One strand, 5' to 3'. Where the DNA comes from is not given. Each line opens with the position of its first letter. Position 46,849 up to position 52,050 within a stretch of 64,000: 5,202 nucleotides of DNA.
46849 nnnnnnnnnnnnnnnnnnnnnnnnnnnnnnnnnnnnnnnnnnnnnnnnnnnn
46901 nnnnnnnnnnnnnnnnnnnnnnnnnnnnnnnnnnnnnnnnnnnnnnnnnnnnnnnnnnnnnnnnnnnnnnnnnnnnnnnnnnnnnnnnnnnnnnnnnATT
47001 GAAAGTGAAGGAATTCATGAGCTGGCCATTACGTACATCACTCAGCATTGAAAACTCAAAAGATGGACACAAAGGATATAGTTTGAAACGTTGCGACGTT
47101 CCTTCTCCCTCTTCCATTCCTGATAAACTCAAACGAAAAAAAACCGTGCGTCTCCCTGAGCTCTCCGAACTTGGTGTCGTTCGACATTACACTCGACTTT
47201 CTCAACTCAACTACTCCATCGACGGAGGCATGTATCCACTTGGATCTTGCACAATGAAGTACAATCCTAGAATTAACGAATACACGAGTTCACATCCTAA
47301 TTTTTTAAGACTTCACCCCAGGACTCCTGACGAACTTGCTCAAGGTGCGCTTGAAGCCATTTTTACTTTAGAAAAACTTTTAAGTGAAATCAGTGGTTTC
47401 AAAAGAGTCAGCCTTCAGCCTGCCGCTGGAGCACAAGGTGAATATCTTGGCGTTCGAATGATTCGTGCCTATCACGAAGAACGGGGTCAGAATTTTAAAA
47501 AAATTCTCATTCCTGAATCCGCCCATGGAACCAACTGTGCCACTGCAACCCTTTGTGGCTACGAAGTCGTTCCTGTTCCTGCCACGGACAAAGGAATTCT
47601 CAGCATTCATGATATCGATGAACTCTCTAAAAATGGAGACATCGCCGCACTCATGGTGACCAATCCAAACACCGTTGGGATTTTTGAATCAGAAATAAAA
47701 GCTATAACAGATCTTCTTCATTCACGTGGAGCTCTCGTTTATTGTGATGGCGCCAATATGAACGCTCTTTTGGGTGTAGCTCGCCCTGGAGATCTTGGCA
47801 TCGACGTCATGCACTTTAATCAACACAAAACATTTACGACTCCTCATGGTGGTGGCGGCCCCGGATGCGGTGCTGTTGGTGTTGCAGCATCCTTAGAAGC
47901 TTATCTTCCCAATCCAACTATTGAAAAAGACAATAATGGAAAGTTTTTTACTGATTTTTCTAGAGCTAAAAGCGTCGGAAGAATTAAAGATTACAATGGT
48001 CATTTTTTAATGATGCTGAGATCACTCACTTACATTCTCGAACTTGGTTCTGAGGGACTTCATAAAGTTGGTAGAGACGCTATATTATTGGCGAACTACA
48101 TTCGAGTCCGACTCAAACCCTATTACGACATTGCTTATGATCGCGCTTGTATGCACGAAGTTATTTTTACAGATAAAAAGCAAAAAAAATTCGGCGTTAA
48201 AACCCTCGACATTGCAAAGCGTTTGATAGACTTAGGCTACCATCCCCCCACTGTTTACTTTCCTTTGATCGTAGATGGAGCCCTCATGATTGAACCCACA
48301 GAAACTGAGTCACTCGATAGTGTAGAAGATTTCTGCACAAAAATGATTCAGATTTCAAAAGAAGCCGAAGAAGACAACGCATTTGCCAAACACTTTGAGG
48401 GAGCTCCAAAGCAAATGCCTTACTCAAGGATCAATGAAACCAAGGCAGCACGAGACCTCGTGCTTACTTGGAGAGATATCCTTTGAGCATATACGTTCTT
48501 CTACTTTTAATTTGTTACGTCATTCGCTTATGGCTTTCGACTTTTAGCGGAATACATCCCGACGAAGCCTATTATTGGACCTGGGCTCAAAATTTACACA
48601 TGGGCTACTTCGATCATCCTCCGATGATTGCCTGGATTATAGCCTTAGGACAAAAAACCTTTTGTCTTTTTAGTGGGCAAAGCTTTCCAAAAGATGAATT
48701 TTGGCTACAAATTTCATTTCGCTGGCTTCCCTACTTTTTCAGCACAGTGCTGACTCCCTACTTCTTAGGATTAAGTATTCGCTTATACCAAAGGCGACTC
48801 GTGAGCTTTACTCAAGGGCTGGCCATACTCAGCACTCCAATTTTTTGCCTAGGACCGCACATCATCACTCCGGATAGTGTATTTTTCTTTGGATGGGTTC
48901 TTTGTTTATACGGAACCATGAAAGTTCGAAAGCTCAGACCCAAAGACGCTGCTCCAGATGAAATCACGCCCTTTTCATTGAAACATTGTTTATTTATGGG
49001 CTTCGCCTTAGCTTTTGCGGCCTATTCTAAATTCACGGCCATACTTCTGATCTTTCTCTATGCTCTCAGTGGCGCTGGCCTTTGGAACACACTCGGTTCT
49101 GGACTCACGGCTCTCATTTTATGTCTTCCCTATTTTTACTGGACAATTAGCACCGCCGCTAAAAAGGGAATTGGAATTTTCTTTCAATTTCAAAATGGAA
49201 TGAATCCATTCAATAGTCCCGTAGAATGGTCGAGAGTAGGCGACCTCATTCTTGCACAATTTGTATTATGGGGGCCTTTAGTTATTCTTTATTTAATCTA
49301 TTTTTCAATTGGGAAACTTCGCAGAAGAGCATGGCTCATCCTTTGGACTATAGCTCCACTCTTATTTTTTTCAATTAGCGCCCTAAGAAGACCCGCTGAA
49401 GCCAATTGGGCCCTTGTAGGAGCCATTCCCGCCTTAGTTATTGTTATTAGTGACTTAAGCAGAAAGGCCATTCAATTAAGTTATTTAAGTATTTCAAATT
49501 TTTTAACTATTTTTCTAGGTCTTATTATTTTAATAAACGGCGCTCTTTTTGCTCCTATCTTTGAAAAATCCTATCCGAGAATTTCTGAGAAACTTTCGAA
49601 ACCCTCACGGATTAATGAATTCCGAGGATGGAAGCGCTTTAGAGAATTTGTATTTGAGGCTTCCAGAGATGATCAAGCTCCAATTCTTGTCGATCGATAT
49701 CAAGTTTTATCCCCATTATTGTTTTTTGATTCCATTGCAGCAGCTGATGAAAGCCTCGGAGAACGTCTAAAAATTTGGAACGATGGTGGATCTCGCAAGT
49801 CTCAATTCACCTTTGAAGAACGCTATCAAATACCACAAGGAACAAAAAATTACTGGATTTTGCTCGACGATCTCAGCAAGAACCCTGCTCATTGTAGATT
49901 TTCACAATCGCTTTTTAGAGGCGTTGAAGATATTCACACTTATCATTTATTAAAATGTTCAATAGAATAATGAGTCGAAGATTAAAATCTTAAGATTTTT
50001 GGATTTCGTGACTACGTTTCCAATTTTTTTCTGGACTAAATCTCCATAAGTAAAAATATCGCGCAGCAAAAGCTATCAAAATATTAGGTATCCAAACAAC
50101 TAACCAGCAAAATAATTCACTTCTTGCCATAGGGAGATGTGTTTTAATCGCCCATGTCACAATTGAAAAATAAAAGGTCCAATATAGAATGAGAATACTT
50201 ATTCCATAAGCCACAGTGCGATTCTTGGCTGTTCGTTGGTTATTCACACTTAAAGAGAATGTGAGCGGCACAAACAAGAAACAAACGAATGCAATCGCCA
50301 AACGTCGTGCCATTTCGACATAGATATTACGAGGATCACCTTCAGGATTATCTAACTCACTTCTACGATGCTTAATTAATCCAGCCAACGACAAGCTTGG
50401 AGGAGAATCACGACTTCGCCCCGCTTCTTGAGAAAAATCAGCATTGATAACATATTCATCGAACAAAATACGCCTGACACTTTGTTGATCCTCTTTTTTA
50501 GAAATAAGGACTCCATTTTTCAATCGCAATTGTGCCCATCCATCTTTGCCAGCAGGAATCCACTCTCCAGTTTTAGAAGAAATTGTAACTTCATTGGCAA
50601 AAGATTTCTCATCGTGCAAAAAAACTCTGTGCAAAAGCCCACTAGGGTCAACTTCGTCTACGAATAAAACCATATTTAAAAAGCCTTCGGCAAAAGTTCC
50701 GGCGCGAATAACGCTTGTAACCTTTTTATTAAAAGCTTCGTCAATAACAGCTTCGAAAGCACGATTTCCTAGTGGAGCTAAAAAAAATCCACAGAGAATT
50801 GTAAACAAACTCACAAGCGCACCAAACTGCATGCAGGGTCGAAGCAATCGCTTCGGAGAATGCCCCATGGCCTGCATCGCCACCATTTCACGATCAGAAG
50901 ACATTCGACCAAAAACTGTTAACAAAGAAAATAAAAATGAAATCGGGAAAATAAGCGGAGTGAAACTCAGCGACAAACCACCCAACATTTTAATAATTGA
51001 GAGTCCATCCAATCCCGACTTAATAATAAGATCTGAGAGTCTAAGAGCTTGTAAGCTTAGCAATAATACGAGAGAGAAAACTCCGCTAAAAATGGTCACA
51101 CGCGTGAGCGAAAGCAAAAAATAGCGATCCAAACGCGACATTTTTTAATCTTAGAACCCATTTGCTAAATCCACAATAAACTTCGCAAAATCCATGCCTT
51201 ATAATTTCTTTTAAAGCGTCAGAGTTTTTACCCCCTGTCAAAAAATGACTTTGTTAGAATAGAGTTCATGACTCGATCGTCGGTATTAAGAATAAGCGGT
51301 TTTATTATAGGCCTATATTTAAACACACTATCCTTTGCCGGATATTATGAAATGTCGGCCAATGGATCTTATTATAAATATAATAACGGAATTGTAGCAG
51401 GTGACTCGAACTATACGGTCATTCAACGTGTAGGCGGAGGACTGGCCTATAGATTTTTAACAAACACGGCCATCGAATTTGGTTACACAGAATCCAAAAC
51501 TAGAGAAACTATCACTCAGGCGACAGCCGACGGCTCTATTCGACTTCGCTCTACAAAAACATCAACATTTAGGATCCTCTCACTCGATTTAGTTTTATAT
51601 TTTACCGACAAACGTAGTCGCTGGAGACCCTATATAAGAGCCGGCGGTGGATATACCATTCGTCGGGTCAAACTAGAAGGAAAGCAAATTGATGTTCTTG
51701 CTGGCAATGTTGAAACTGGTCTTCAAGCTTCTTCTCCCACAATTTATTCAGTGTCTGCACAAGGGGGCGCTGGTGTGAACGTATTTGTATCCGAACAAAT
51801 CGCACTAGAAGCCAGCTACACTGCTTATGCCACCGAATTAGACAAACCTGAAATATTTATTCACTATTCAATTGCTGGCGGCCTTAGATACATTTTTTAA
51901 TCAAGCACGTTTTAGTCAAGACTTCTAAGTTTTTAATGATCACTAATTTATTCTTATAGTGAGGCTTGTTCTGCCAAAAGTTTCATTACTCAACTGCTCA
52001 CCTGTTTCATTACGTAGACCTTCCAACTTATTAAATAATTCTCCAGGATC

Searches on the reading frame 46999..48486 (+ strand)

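Call 48: search_protein_families(library=pfam, proteins=[window:46999-48486:+], max_evalue=0.00001)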
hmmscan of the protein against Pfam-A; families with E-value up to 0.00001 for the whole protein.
window:46999-48486:+ (495 aa): 3 families
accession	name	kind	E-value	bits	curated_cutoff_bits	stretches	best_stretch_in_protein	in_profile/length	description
PF21478.3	GcvP2_C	-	3.1e-27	95.3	27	1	360-458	4-104/122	Glycine dehydrogenase, C-terminal domain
PF02347.22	GDC-P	-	1.5e-15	57.5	26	1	38-392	29-381/429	Glycine cleavage system P-protein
PF00266.25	Aminotran_5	-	1.7e-08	34.3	21.5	1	167-284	89-207/371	Aminotransferase class-V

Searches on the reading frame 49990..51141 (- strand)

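Call 48: search_protein_families(library=pfam, proteins=[window:49990-51141:-], max_evalue=0.00001)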
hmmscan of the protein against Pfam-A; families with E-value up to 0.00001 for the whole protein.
window:49990-51141:- (383 aa): 1 family
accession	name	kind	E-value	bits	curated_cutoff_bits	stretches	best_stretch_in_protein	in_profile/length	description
PF03739.19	LptF_LptG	-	3.1e-62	211.1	27.9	1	9-364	3-351/353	Lipopolysaccharide export system permease LptF/LptG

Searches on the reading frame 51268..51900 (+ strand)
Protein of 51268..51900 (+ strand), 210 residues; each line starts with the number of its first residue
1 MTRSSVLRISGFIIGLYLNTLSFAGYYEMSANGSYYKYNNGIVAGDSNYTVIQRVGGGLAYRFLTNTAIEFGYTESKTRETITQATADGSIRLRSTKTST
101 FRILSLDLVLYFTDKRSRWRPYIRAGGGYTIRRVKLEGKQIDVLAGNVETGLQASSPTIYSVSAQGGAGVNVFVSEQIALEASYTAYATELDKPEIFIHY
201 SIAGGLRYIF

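Call 48: search_protein_families(library=pfam, proteins=[window:51268-51900:+], max_evalue=0.00001)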
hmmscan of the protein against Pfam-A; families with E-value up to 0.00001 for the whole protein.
window:51268-51900:+ (210 aa): 1 family
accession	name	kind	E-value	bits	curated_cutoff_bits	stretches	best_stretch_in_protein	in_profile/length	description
PF13505.12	OMP_b-brl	-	1.5e-08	35.4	28.7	1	25-189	20-155/175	Outer membrane protein beta-barrel domain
